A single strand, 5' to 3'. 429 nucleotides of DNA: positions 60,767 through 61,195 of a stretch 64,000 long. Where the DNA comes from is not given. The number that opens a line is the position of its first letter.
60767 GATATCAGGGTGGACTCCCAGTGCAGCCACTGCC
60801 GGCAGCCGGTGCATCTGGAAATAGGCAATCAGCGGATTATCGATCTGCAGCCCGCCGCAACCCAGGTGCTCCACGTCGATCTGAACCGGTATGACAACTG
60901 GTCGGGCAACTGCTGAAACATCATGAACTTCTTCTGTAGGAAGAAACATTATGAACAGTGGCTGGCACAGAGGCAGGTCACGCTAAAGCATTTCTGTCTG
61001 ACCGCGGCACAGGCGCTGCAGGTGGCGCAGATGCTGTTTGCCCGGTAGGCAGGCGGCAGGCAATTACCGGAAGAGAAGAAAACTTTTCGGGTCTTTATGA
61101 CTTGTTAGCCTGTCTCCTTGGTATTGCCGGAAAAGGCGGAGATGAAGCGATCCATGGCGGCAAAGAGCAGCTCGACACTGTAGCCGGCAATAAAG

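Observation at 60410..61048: MerB-like lyase with an in-frame UGA at the catalytic Cys pair: candidate selenoprotein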

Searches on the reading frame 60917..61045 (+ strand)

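Call 58: search_protein_families(library=pfam, proteins=[window:60917-61045:+], max_evalue=1)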
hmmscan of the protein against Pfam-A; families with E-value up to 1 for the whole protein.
window:60917-61045:+ (43 aa): 2 families
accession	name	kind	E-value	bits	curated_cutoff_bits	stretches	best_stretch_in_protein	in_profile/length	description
PF03243.20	MerB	-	3.8e-05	24.1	27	1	2-41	87-125/126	Alkylmercury lyase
PF05415.18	Peptidase_C36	-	0.11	13.1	27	1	8-39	34-65/100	Beet necrotic yellow vein furovirus-type papain-like endopeptidase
